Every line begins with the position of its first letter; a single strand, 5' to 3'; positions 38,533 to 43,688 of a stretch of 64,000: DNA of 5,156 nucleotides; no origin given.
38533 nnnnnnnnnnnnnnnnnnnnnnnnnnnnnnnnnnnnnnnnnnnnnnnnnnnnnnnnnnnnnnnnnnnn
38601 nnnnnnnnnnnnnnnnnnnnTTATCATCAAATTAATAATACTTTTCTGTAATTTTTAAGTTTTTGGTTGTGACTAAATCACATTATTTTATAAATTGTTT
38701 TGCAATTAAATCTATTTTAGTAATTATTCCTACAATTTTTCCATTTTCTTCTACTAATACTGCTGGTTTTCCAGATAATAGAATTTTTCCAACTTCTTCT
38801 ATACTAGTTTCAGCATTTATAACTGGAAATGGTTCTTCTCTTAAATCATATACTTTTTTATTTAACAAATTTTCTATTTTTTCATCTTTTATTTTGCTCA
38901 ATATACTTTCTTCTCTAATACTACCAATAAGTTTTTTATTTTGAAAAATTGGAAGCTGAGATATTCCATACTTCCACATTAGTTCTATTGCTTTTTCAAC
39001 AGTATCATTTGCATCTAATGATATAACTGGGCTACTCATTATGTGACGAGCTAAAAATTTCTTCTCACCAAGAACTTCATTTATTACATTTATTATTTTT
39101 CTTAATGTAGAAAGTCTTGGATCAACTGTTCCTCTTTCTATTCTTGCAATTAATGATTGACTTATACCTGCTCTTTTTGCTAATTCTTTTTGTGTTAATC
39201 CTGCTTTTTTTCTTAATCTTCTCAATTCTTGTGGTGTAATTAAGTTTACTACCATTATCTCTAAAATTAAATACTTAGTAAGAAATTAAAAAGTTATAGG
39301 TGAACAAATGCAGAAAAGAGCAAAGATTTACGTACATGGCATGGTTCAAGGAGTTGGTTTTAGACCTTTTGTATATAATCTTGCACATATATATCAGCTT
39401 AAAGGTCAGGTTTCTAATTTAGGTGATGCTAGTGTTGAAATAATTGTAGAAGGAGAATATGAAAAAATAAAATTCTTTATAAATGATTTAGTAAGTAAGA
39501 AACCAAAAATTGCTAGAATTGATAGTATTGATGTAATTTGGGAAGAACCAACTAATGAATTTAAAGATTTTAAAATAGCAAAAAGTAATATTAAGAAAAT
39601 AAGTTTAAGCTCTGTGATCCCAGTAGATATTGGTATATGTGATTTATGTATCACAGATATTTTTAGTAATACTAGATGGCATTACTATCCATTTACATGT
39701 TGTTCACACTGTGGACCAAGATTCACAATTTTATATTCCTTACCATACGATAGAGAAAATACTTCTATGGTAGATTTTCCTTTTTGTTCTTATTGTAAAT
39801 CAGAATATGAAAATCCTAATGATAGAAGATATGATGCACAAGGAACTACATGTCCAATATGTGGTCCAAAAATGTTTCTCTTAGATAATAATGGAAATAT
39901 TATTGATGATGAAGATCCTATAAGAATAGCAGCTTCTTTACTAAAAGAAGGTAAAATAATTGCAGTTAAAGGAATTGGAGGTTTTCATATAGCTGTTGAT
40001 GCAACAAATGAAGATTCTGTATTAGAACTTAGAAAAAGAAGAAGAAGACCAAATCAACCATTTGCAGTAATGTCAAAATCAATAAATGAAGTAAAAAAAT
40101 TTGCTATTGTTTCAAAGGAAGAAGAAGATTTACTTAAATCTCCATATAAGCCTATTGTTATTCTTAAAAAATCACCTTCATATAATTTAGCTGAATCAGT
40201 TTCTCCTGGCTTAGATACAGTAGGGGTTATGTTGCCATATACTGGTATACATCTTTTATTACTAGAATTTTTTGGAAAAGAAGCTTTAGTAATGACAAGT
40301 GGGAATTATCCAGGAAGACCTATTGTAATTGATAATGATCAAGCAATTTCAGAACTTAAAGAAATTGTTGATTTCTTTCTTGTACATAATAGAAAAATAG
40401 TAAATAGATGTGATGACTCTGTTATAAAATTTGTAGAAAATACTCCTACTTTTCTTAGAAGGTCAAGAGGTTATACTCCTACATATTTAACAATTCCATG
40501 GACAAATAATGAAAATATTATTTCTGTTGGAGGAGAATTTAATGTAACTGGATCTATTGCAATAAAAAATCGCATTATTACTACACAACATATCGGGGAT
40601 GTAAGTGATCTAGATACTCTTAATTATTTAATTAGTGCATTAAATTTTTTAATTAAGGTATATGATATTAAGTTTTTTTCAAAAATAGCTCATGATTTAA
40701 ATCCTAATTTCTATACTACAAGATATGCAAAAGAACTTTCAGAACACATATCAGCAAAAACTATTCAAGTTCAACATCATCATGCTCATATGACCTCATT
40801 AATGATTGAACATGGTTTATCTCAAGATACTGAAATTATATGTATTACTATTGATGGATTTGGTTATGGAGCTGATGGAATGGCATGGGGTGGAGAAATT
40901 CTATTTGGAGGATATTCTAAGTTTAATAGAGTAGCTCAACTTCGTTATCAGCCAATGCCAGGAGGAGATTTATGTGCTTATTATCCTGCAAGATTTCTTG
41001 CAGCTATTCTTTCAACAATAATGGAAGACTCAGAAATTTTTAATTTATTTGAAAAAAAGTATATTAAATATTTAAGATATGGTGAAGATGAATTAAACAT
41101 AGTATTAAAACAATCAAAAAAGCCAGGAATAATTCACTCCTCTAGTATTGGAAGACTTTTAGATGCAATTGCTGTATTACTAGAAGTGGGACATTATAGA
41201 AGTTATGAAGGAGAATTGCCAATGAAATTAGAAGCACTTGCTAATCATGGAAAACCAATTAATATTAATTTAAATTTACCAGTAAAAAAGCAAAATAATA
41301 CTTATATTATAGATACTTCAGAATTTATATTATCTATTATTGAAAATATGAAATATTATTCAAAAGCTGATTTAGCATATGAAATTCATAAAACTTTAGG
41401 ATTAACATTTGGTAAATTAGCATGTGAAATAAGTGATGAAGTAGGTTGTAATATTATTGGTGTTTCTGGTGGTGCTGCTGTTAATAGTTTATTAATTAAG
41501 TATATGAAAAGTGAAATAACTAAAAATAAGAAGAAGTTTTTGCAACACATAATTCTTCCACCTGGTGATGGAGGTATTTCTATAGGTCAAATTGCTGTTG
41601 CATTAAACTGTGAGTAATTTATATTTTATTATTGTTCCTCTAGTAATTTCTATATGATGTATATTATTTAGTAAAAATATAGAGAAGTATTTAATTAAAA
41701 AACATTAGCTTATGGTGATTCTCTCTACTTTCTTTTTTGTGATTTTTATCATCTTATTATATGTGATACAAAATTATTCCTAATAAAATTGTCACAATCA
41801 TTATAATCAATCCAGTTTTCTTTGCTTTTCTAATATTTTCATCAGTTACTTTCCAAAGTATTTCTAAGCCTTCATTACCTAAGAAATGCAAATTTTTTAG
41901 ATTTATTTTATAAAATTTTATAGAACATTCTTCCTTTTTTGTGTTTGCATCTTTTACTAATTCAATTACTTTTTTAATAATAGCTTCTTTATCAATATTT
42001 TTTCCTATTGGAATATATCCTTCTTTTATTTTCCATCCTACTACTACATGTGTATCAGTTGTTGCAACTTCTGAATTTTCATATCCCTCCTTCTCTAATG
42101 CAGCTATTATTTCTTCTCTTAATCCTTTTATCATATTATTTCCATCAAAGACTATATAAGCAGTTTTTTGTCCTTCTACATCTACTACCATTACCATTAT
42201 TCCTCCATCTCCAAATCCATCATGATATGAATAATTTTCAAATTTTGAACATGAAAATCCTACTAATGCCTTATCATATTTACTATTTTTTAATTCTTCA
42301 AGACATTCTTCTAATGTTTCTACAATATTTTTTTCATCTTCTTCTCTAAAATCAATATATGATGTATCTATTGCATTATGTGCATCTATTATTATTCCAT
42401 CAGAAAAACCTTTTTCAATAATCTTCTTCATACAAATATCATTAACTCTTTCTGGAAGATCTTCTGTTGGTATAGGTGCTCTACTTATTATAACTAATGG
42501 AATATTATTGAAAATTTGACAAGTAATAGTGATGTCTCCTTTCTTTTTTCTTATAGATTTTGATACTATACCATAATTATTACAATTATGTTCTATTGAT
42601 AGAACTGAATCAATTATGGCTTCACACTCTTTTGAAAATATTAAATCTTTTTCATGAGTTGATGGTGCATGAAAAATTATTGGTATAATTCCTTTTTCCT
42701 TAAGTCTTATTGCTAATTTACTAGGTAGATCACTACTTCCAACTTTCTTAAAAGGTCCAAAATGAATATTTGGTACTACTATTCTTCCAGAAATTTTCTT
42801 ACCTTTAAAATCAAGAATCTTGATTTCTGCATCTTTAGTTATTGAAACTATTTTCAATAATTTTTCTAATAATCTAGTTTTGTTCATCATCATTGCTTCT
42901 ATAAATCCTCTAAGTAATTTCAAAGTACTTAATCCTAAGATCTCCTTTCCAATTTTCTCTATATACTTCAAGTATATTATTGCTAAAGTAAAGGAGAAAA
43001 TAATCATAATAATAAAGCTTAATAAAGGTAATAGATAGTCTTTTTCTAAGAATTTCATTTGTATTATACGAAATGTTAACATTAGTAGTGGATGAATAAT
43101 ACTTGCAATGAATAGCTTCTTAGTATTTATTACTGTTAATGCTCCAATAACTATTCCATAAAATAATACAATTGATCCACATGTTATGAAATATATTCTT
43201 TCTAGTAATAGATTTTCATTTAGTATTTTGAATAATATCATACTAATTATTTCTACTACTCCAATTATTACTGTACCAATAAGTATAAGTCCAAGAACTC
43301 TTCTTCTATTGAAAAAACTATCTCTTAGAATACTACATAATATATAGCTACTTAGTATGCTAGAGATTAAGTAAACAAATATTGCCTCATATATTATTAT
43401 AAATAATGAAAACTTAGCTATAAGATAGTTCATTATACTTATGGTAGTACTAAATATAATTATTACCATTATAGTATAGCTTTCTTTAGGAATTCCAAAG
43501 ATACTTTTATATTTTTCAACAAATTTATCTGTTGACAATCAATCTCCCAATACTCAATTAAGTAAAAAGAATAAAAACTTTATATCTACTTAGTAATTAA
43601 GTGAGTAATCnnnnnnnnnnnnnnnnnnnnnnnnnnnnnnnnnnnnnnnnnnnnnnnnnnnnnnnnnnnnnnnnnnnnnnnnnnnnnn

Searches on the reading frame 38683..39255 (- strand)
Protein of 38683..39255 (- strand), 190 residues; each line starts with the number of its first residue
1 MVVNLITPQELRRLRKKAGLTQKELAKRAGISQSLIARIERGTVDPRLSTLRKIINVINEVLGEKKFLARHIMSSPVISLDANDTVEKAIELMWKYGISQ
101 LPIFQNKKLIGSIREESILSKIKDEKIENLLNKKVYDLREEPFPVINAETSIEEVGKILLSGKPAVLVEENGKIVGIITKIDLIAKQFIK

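Call 7: search_protein_families(library=pfam, proteins=[window:38683-39255:-], max_evalue=0.01)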
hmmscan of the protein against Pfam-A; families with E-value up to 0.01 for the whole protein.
window:38683-39255:- (190 aa): 13 families
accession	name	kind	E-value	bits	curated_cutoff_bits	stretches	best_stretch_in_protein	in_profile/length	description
PF00571.33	CBS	-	3.1e-20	72.7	24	2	70-123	2-56/57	CBS domain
PF01381.28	HTH_3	-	1.8e-16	60.3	23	1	11-59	1-49/55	Helix-turn-helix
PF13560.12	HTH_31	-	7.6e-14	52.2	27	1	9-57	4-53/64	Helix-turn-helix domain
PF12844.13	HTH_19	-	2.9e-09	37.1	30.2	1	11-56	4-49/64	Helix-turn-helix domain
PF13443.12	HTH_26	-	1.1e-07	32.4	22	1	11-59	2-51/63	Cro/C1-type HTH DNA-binding domain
PF13412.12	HTH_24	-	5.4e-05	23.1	21.9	1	11-38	9-36/48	Winged helix-turn-helix DNA-binding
PF04545.22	Sigma70_r4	-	0.00015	21.6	24.1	1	13-42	14-43/50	Sigma-70, region 4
PF13744.12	HTH_37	-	0.00029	21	27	1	11-59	23-69/80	Helix-turn-helix domain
PF13413.12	HTH_25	-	0.00039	20.6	24.6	1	11-45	2-36/62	Helix-turn-helix domain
PF15731.11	MqsA_antitoxin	-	0.00045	20.8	30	1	5-58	68-120/131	Antitoxin component of bacterial toxin-antitoxin system, MqsA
PF17762.8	HTH_ParB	-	0.0019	18.7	22.6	1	10-38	11-39/102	ParB HTH domain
PF20432.4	Xre-like-HTH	-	0.005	17.5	25.8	1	11-49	15-55/63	Antitoxin Xre-like helix-turn-helix domain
PF22495.2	HTH_92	-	0.0054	16.4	27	1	12-43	1-32/45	RsaL-like HTH domain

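Call 67: search_protein_families(library=ncbifam, proteins=[window:38683-39255:-], max_evalue=0.01)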
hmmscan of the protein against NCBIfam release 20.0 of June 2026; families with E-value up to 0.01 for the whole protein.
window:38683-39255:- (190 aa): 42 families (the best 25 are shown)
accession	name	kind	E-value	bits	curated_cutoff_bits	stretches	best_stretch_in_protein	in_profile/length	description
TIGR01137.1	cysta_beta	equivalog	5.1e-14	51.8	510.25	1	74-184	345-453/457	cystathionine beta-synthase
NF053863.1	DS11_antiphage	equivalog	7.4e-13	48.3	260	1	75-189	83-193/305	CBS domain-containing anti-phage protein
TIGR03070.1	couple_hipB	subfamily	6.4e-12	45.2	71.65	1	9-59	5-55/58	type II toxin-antitoxin system Y4mF family antitoxin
NF007408.0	PRK09943.1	equivalog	9.8e-11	41.5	211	1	9-87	10-87/185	HTH-type transcriptional regulator PuuR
NF041552.1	TF_PrdR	equivalog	2.9e-10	39.1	795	1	50-128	54-130/577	sigma-54 dependent transcriptional regulator PrdR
NF041951.1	phage_RstR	subfamily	5.5e-10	39.5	80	1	9-58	5-54/108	RstR family transcriptional repressor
TIGR03830.1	CxxCG_CxxCG_HTH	subfamily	6.2e-09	35.7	61.8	1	4-57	63-115/127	type II TA system antitoxin MqsA family protein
NF041569.1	A-tRNAntase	equivalog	2.9e-08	32.4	1440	1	51-185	290-424/880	A-adding tRNA nucleotidyltransferase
NF041630.1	CBS_CbpB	equivalog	1.2e-07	31.7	125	1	74-183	18-131/143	cyclic-di-AMP-binding protein CbpB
TIGR00270.2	TIGR00270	equivalog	2.2e-07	30.8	110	1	10-60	79-129/159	multiprotein bridging factor aMBF1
TIGR01302.1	IMP_dehydrog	equivalog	3.8e-07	29.3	481.5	1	69-187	83-200/450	IMP dehydrogenase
NF007271.0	PRK09726.1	equivalog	9.2e-07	28.8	79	1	10-59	16-65/88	type II toxin-antitoxin system antitoxin HipB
NF006015.0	PRK08154.1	subfamily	1.5e-06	27.6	204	1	10-61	34-85/314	anaerobic benzoate catabolism transcriptional regulator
NF011447.0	PRK14869.2-3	equivalog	1.9e-06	26.7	522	1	66-128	67-130/540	putative manganese-dependent inorganic diphosphatase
NF011442.0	PRK14869.1-4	equivalog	7.8e-06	24.6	400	1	138-185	252-301/543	putative manganese-dependent inorganic diphosphatase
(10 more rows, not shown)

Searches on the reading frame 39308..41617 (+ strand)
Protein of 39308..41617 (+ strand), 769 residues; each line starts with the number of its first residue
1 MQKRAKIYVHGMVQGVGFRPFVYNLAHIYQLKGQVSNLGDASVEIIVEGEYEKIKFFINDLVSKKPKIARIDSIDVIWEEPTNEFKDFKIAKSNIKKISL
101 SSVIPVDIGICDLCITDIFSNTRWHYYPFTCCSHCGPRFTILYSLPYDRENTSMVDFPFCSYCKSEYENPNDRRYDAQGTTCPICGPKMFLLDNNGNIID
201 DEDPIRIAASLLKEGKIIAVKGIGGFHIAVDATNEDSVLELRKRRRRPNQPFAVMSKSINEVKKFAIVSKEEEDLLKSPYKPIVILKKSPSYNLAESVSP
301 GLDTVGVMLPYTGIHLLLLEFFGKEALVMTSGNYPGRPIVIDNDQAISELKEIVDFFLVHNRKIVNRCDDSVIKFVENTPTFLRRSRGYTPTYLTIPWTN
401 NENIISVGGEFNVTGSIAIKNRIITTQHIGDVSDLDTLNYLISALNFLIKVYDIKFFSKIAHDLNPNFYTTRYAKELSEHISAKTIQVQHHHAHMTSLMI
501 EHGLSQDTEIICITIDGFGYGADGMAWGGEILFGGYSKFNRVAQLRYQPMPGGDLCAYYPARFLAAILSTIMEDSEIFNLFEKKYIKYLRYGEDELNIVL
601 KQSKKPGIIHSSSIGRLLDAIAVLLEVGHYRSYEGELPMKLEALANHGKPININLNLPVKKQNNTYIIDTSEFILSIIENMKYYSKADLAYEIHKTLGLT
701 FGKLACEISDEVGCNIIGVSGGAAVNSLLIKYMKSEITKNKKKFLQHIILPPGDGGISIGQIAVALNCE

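Call 7: search_protein_families(library=pfam, proteins=[window:39308-41617:+], max_evalue=0.01)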
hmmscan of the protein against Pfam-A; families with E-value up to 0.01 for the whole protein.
window:39308-41617:+ (769 aa): 6 families
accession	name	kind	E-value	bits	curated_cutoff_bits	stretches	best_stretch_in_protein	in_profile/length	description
PF22521.2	HypF_C_2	-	2e-58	198.4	27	1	513-761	2-241/241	Carbamoyltransferase, Kae1-like Domain, second subdomain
PF01300.24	Sua5_yciO_yrdC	-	5.5e-47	160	25.1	1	211-386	2-178/178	Telomere recombination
PF00708.24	Acylphosphatase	-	7.4e-24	84.3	22.5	1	6-90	2-85/85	Acylphosphatase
PF17788.7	HypF_C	-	9.6e-23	81.2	23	1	400-501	2-99/99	HypF Kae1-like domain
PF07503.17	zf-HYPF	-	6.3e-21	74.3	23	2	160-191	2-33/34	HypF finger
PF00814.31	TsaD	-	0.0008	19.6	24.8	0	613-739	136-243/264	tRNA N6-adenosine threonylcarbamoyltransferase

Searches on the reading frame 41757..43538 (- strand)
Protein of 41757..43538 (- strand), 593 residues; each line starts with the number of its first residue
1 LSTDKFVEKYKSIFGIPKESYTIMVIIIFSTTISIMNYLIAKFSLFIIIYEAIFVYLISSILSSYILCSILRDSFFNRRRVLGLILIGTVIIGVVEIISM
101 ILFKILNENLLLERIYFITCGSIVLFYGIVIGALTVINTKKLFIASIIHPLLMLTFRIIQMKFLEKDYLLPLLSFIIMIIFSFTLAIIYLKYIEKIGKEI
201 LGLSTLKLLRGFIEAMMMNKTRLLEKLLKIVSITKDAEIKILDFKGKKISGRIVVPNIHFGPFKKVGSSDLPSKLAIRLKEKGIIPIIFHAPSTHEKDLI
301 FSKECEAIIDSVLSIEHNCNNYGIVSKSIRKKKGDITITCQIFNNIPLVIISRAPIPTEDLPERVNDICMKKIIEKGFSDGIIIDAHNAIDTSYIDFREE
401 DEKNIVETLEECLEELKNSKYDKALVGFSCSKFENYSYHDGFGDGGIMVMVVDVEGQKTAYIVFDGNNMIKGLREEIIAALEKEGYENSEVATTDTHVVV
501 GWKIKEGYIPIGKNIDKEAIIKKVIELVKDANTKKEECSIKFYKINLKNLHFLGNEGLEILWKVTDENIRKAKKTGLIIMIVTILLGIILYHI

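Call 7: search_protein_families(library=pfam, proteins=[window:41757-43538:-], max_evalue=0.01)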
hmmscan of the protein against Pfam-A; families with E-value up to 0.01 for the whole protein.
window:41757-43538:- (593 aa): 1 family
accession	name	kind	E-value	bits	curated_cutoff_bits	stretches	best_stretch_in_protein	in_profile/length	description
PF09843.14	DUF2070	-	2.2e-117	393.2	30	1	9-586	4-560/561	Predicted membrane protein (DUF2070)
